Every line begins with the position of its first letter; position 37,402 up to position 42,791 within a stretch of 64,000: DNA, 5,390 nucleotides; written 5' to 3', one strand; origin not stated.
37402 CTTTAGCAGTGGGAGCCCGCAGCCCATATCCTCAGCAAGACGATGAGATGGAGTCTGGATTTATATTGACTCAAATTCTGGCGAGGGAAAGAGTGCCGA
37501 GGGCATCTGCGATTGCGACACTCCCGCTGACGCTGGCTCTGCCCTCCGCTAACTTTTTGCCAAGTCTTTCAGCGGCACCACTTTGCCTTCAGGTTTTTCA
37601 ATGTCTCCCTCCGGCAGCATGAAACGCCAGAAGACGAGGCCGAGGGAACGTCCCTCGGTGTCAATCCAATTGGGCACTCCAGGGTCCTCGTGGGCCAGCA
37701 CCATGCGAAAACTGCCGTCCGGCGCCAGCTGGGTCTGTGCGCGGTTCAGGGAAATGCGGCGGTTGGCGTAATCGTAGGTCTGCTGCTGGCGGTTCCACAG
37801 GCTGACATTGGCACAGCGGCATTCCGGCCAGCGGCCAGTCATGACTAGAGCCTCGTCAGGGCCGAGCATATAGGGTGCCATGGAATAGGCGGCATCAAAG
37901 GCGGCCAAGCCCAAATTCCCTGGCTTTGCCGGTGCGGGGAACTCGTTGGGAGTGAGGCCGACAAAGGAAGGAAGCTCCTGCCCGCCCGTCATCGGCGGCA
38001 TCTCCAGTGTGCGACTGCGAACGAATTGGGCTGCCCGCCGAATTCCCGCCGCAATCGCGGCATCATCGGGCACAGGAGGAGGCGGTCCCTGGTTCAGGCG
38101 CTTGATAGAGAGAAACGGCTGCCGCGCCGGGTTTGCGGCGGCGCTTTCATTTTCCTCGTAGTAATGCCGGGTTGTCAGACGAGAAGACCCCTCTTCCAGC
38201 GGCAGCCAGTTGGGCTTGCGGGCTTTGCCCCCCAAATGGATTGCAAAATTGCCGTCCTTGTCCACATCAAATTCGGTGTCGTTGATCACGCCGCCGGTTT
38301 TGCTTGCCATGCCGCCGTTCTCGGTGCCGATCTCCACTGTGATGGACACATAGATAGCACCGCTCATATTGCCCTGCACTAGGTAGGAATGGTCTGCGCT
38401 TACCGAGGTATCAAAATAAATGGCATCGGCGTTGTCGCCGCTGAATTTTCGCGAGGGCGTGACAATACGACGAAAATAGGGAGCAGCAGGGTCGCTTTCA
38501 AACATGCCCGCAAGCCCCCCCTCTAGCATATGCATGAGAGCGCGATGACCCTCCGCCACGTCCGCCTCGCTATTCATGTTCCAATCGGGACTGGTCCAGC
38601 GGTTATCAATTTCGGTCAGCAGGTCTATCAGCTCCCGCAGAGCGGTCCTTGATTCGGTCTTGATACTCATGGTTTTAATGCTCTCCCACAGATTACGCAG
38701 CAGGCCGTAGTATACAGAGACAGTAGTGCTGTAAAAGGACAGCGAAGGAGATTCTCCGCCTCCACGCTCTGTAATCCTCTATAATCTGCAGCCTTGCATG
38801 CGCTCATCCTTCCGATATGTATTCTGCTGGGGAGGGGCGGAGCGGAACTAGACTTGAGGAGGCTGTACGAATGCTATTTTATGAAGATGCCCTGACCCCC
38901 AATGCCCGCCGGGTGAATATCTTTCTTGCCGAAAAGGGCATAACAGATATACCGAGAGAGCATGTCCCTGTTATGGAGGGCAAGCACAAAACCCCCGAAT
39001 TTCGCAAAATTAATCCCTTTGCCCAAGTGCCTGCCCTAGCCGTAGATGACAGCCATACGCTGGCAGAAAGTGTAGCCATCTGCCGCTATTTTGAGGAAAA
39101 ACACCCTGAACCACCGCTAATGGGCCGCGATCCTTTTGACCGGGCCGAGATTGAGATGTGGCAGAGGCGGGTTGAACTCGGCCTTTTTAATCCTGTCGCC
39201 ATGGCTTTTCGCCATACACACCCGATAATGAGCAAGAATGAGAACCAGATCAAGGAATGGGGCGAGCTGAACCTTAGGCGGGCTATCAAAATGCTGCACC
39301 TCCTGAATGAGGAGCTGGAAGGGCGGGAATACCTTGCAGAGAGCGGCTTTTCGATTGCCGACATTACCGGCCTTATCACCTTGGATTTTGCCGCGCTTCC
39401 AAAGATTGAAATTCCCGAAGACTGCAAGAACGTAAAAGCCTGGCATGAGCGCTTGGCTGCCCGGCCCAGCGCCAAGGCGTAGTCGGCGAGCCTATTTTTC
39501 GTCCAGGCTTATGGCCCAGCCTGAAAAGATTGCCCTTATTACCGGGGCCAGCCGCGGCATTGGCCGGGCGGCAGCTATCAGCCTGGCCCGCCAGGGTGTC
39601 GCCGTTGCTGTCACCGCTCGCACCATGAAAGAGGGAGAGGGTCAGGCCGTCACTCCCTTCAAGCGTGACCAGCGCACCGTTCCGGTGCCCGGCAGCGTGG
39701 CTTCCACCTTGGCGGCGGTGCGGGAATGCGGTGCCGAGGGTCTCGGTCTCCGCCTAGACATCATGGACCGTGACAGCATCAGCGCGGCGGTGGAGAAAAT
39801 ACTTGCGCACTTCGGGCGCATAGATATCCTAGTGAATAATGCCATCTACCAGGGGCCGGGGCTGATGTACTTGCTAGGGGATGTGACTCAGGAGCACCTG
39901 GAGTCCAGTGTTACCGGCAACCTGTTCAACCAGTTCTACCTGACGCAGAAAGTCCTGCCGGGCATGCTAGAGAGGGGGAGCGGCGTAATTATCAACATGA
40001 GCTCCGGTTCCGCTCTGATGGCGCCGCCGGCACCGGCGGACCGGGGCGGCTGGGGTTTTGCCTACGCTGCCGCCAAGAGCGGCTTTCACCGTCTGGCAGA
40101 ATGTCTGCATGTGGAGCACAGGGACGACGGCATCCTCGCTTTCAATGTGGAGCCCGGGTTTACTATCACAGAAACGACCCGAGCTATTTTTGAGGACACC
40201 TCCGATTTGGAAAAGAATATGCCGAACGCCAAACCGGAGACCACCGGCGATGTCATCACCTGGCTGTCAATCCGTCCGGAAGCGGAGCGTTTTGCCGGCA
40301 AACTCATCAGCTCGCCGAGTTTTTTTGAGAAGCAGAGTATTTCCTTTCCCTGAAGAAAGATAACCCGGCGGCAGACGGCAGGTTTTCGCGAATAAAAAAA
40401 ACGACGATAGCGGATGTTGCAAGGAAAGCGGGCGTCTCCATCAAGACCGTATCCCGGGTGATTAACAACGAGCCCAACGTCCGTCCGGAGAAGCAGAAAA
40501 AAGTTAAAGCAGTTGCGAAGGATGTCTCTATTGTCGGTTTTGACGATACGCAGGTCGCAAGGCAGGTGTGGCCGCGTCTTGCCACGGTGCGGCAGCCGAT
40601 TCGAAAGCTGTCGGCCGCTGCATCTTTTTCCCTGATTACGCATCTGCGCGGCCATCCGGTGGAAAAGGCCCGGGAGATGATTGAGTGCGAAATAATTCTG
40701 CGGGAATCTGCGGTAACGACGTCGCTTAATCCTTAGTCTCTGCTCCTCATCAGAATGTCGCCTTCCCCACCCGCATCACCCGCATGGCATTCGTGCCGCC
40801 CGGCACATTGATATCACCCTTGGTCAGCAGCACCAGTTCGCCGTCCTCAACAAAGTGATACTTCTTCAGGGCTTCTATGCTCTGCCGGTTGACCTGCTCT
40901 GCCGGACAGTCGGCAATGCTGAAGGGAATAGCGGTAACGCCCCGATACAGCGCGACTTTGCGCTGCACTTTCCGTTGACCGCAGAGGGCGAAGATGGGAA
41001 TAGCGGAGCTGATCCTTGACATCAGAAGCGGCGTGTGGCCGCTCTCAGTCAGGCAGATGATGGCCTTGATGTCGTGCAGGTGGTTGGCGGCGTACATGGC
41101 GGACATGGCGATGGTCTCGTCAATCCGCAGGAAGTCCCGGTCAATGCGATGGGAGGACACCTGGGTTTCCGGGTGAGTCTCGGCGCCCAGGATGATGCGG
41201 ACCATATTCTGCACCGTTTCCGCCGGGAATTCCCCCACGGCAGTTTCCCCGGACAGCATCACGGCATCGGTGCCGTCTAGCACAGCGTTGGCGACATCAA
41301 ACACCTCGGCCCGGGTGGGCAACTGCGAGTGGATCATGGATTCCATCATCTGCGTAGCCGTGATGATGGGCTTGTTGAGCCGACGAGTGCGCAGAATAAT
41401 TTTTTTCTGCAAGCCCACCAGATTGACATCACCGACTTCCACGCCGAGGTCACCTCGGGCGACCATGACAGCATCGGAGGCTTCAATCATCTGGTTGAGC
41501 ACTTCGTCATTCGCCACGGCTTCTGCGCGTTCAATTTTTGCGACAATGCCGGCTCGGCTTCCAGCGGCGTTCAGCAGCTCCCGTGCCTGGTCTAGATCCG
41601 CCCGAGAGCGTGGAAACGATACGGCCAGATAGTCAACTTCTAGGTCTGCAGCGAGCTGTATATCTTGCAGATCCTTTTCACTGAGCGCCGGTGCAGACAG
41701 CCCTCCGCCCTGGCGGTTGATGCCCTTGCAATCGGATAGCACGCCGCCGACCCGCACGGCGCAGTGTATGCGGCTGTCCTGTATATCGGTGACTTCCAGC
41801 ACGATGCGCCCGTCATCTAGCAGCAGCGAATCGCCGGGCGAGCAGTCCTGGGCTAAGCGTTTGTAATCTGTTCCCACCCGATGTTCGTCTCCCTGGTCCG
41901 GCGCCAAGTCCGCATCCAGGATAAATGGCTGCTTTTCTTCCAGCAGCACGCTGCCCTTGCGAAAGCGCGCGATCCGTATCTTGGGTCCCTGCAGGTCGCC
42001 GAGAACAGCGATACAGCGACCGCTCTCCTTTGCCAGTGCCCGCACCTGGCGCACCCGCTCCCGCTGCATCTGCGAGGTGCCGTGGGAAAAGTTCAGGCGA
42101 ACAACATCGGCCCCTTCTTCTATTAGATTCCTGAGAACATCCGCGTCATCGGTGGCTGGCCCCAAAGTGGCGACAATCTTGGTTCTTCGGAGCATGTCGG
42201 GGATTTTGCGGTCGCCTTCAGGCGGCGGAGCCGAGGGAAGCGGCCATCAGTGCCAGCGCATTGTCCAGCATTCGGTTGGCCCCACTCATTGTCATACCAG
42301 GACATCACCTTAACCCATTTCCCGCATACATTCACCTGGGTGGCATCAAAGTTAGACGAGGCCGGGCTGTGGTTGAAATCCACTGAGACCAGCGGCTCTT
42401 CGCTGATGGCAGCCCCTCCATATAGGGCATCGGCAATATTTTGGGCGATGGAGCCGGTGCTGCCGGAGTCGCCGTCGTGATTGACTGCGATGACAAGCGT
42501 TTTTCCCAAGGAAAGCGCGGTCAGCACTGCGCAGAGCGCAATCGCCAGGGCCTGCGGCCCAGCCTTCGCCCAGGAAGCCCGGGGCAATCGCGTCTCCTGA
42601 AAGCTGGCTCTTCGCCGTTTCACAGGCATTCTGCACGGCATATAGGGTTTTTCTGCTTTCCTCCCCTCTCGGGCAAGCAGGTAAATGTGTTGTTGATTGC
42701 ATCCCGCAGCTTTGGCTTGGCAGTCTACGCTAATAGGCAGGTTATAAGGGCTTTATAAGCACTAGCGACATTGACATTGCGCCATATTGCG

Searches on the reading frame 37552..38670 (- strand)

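Call 54: search_protein_families(library=pfam, proteins=[window:37552-38670:-], max_evalue=0.00001)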
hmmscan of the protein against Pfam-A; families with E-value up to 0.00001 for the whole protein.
window:37552-38670:- (373 aa): 1 family
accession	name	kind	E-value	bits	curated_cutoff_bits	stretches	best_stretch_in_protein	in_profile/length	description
PF06742.16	DUF1214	-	6.1e-09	36.8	25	0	129-170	59-108/112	Protein of unknown function (DUF1214)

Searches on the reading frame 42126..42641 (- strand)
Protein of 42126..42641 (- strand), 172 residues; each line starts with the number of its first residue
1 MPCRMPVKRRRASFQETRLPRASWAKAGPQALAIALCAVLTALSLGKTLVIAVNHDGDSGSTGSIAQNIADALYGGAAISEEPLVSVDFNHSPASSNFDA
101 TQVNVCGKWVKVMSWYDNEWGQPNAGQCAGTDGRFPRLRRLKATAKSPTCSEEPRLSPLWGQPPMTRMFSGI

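Call 55: search_protein_families(library=pfam, proteins=[window:42126-42641:-], max_evalue=0.00001)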
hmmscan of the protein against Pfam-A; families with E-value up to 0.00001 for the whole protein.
window:42126-42641:- (172 aa): 2 families
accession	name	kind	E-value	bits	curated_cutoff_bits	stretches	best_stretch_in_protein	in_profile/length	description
PF03747.19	ADP_ribosyl_GH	-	1.2e-07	32.2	26.2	1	24-81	228-286/287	ADP-ribosylglycohydrolase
PF02800.25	Gp_dh_C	-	3.1e-07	30.6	24.4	1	71-116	112-158/158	Glyceraldehyde 3-phosphate dehydrogenase, C-terminal domain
